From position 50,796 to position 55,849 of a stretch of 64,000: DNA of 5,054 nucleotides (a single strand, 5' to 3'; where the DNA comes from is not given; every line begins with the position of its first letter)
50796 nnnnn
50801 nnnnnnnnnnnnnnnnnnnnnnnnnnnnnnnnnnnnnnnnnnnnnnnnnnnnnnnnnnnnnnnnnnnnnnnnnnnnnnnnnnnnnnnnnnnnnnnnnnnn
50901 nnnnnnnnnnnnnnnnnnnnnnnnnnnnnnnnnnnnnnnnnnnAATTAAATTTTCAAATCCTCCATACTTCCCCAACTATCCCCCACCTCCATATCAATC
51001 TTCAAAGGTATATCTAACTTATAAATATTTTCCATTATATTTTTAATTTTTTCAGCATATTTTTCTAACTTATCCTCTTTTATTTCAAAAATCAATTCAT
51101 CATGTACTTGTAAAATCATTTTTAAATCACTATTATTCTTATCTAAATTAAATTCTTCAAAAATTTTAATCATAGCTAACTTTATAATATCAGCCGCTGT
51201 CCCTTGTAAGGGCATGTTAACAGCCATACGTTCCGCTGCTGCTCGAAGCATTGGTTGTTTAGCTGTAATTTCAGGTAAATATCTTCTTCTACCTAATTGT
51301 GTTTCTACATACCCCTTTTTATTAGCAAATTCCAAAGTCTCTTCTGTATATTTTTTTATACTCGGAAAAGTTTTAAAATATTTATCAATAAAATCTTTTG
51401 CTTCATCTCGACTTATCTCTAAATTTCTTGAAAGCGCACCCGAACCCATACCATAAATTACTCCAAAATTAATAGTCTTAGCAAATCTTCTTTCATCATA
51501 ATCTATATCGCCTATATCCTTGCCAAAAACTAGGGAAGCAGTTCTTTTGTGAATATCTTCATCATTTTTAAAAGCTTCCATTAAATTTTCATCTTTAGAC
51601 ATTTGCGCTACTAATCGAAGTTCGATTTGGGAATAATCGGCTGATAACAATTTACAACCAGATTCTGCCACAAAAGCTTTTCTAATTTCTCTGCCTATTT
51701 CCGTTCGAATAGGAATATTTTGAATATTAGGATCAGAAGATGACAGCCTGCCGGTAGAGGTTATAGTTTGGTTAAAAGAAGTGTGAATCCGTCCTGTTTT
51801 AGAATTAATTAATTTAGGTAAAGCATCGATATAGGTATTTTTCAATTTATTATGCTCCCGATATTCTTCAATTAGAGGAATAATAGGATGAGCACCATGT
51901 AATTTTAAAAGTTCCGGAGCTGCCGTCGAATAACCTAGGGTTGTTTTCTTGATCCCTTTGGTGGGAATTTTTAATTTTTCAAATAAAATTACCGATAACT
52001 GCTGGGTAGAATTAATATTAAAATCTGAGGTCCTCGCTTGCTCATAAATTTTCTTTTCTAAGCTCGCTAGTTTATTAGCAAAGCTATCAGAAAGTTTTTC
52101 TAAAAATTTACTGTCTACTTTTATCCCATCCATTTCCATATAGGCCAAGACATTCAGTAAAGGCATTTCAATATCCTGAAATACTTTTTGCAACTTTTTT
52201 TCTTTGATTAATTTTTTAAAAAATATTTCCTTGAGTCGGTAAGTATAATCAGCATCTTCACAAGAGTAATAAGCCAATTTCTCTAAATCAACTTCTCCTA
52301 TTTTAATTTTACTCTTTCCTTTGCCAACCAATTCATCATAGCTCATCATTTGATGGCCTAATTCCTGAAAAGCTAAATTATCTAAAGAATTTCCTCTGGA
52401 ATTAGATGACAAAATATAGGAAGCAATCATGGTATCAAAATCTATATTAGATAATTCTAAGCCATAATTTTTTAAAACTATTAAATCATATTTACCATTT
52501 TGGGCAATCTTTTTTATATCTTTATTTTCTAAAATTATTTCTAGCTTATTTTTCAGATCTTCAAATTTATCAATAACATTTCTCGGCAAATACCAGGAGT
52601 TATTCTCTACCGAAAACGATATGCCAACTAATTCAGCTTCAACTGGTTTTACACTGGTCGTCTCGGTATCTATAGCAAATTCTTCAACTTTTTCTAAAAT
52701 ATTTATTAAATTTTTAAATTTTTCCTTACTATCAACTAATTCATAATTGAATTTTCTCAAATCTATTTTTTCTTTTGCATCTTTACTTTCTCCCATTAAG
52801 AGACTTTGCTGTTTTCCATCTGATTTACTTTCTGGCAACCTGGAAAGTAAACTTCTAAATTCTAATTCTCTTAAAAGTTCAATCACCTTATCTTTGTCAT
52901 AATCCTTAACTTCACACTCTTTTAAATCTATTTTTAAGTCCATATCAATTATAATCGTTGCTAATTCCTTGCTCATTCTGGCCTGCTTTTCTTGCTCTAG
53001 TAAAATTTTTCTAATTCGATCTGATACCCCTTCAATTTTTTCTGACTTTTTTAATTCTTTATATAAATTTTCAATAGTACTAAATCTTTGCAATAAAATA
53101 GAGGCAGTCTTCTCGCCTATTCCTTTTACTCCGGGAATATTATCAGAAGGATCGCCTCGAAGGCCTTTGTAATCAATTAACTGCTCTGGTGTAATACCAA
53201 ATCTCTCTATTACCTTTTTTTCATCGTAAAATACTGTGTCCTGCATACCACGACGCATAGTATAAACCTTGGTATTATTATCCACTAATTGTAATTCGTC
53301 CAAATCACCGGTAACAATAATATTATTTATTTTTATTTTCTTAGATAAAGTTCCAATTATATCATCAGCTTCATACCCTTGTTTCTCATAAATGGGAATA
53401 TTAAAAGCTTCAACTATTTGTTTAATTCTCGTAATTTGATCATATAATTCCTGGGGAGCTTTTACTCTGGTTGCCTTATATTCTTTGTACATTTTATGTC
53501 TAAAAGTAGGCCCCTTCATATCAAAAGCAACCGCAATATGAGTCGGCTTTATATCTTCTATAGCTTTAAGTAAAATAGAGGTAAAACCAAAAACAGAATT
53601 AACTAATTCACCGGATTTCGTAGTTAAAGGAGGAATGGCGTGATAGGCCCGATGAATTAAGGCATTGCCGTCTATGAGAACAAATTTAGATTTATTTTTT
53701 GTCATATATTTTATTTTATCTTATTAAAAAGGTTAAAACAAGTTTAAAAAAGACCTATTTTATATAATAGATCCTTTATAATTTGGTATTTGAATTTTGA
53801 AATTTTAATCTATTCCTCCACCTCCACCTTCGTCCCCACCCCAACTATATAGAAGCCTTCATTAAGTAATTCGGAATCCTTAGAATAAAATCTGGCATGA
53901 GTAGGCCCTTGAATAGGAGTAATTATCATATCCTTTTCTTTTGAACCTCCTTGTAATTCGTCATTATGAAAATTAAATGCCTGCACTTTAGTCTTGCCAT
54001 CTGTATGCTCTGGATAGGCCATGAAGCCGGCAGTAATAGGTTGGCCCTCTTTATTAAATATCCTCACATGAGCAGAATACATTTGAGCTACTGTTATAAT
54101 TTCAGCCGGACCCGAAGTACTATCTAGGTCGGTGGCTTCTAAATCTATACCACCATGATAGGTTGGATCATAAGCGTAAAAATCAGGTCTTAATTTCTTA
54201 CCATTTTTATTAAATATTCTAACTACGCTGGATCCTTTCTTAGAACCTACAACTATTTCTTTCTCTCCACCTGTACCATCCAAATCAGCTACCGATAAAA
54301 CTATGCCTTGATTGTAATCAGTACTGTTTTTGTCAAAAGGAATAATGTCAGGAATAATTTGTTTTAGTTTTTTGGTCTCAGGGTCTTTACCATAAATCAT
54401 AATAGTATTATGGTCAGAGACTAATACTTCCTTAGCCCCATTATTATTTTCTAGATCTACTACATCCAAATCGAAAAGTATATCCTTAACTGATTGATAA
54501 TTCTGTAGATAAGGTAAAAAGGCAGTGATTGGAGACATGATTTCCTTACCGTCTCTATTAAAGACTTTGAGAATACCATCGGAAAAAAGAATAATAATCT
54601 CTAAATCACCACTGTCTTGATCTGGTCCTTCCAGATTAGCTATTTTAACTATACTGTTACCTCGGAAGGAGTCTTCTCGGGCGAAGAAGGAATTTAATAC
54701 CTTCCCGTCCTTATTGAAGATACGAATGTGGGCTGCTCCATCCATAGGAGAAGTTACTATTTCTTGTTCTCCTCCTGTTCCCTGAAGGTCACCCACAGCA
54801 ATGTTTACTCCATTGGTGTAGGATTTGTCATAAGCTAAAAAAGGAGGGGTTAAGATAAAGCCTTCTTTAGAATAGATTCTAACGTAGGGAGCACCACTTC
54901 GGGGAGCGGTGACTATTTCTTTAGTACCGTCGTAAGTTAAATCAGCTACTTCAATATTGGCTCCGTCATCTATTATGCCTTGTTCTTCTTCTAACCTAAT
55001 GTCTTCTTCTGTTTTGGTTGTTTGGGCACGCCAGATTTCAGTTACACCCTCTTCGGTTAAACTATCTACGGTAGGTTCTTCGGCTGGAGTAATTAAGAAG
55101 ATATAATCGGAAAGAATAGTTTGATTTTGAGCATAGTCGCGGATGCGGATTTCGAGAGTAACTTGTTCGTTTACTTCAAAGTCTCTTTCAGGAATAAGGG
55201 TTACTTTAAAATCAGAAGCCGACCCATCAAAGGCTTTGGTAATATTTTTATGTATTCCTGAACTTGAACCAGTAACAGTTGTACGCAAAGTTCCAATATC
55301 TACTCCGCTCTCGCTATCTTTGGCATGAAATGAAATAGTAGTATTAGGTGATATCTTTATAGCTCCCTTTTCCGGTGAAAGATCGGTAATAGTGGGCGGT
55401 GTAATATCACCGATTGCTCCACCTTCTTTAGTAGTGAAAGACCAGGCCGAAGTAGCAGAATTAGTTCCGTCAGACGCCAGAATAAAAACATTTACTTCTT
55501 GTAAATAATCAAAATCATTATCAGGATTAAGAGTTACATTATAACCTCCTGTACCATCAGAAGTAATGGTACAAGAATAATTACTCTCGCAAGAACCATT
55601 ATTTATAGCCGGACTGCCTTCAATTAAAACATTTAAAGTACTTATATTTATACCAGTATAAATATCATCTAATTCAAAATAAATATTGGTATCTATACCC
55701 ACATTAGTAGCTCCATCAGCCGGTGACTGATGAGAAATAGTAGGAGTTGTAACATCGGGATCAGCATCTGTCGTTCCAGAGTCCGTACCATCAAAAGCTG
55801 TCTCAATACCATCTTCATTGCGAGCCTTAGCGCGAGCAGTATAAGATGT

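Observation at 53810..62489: Giant surface-protein gene interrupted by a frameshift exactly at the junction of near-identical 1.16-kb tandem repeats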

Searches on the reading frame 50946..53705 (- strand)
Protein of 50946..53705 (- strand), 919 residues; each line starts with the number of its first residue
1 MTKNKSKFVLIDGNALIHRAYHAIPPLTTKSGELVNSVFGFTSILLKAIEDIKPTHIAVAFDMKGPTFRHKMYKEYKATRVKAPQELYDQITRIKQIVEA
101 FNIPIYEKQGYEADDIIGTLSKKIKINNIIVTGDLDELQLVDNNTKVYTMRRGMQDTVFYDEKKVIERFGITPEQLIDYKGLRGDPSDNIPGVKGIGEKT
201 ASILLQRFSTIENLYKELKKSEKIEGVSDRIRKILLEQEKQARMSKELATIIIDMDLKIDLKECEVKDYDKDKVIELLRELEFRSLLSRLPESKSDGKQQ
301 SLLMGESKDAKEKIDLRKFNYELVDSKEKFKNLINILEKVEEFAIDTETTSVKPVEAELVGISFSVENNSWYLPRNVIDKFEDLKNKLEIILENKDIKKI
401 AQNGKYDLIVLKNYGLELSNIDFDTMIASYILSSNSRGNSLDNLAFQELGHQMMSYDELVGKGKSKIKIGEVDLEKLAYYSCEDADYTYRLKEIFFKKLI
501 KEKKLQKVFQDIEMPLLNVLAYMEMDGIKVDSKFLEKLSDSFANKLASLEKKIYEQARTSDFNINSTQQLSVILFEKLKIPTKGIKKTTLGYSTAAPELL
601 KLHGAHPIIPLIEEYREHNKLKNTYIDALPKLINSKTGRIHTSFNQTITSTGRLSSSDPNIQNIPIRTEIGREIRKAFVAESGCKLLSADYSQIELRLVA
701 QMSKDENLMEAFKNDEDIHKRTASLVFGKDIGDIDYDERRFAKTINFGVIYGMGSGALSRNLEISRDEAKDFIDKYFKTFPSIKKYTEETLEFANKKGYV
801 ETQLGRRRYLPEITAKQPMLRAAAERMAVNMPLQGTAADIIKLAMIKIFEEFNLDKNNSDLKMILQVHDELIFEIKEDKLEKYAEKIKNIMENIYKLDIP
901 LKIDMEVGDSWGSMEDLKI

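Call 11: search_protein_families(library=pfam, proteins=[window:50946-53705:-], max_evalue=0.01)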
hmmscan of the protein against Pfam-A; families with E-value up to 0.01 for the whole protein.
window:50946-53705:- (919 aa): 6 families
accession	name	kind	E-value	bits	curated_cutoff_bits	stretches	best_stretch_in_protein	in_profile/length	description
PF00476.26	DNA_pol_A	-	3.5e-158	526.9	34.3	1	533-912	2-380/381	DNA polymerase family A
PF02739.22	5_3_exonuc_N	-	6.2e-56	189.1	34.3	1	7-170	1-164/164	5'-3' exonuclease, N-terminal resolvase-like domain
PF01367.25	5_3_exonuc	-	5.5e-30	104.2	40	1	171-271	1-96/97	5'-3' exonuclease, C-terminal SAM fold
PF01612.26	DNA_pol_A_exo1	-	3.6e-27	95.7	23.6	1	321-499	1-172/173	3'-5' exonuclease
PF22619.2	DNA_polI_exo1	-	8.7e-17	61.7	27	1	349-481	5-130/140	DNA polymerase I, ribonuclease H-like domain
PF12826.13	HHH_2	-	0.0032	18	27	0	192-227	7-43/64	Helix-hairpin-helix motif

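Call 20: find_related_loci(query=window:50946-53705:-, collection=genome_contigs, flank=10000)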
Query window:50946-53705:- (919 aa) in genome_contigs; peptide patterns used: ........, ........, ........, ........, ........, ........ (x = any residue, [..] = any of these).
125 stretches matched a pattern; 107 encode a relative of the query (tblastn E <= 1e-3); the best 80 are kept; 80 distinct loci.
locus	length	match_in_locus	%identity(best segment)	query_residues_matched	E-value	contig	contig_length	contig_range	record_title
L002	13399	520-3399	50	4-914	0e+0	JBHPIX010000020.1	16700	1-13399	Patescibacteria group bacterium isolate SAG AM-312-K06 AM-312-K06_NODE_20, whole genome shotgun sequence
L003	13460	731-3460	51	4-914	0e+0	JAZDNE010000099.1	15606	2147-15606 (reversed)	MAG: bacterium isolate MEGAHIT-group-0.699 k141_3651417, whole genome shotgun sequence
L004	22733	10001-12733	49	7-917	0e+0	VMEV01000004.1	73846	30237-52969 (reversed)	MAG: Parcubacteria group bacterium Greene0416_36 Greene041636_scaffold_333, whole genome shotgun sequence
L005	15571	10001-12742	47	2-911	0e+0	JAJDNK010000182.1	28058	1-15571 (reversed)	MAG: bacterium BMS3Abin03 isolate ALJrbin.30 k141_1665037, whole genome shotgun sequence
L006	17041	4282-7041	44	7-911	0e+0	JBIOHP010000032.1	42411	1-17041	MAG: Bacteroidota bacterium isolate GcC11-5 k141_57939_length_42411_cov_91.0380, whole genome shotgun sequence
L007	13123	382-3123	47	2-911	0e+0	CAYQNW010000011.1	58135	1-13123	MAG TPA_asm: uncultured Ignavibacterium sp. isolate SRP185410_co2_299 genome assembly, contig: NODE_453_length_58135_cov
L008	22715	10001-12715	44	4-911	0e+0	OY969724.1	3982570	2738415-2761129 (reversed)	MAG: uncultured candidate division Zixibacteria bacterium isolate MFD02416.bin.2.48 genome assembly, chromosome: 1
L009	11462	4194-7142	43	1-911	0e+0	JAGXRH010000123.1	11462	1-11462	MAG: Ignavibacteriales bacterium isolate CROMO_A_84 c_000000563900, whole genome shotgun sequence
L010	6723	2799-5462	45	3-912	0e+0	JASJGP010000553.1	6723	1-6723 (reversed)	MAG: Desulfobacterales bacterium isolate ChS5.bin.48 ChesSed_k141_1295268, whole genome shotgun sequence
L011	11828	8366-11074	42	2-911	0e+0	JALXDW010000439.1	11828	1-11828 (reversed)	MAG: Chromatiales bacterium isolate T2_metabat2_scaf2bin.334 T2_NODE_6525_length_11828_cov_1.273908, whole genome shotgu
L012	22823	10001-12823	43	7-911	0e+0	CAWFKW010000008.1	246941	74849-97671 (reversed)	MAG: uncultured Ignavibacteria bacterium isolate MFD06435.bin.1.139 genome assembly, contig: contig_72738, whole genome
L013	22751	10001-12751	44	1-911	0e+0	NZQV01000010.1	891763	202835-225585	MAG: Balneola sp. isolate EAC52 MHASMcontig_1009755, whole genome shotgun sequence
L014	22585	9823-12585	43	4-911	0e+0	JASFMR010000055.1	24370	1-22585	MAG: Balneolaceae bacterium isolate D0817S02metaG_Bin_292 D0817S02metaG_FD_scaffold_15_c1, whole genome shotgun sequence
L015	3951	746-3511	44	1-911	0e+0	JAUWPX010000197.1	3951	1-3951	MAG: Bacteroidota bacterium isolate CSMAG_2487 CSMAG_2487_k141_1504032_length_3951_cov_14.9192, whole genome shotgun seq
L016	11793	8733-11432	41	3-911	0e+0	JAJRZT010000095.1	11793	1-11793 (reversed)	MAG: Gammaproteobacteria bacterium isolate Dive96_bin4.222 k141_4404977, whole genome shotgun sequence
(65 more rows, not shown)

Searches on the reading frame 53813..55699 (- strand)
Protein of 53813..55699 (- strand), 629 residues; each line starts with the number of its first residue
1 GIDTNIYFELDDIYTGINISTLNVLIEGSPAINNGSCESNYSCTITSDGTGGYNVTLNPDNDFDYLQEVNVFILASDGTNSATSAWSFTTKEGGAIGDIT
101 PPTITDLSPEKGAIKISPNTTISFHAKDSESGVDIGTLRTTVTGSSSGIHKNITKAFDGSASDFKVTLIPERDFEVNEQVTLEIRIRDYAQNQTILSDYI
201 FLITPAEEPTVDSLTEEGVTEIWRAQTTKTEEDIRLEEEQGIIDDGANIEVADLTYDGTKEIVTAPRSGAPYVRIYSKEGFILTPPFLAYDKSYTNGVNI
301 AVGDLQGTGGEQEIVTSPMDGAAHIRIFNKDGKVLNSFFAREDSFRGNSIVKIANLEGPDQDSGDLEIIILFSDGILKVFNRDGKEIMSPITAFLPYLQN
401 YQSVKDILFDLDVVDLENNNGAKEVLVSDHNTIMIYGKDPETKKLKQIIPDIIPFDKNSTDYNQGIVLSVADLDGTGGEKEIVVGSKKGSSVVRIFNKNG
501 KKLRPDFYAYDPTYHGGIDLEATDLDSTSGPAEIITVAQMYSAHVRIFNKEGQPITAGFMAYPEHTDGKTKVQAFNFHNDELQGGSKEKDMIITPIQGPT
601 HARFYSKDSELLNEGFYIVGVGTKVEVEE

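Call 31: search_protein_families(library=pfam, proteins=[window:53813-55699:-], max_evalue=10)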
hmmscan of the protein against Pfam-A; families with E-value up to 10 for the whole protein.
window:53813-55699:- (629 aa): 5 families
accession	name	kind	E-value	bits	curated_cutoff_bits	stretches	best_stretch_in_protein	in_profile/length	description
PF13517.12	FG-GAP_3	-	1.4e-06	29.2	26.9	2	253-309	1-55/61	FG-GAP-like repeat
PF13205.12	Big_5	-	1.9e-05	25.8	23.6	1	98-193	1-94/105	Bacterial Ig-like domain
PF13629.12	T2SS-T3SS_pil_N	-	0.053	13.7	23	0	476-503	37-64/72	Pilus formation protein N terminal region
PF18719.7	ArlS_N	-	0.46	11.1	27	0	324-348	62-86/140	ArlS sensor domain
PF17957.7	Big_7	-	1.5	9.9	24.1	0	102-134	1-33/70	Bacterial Ig domain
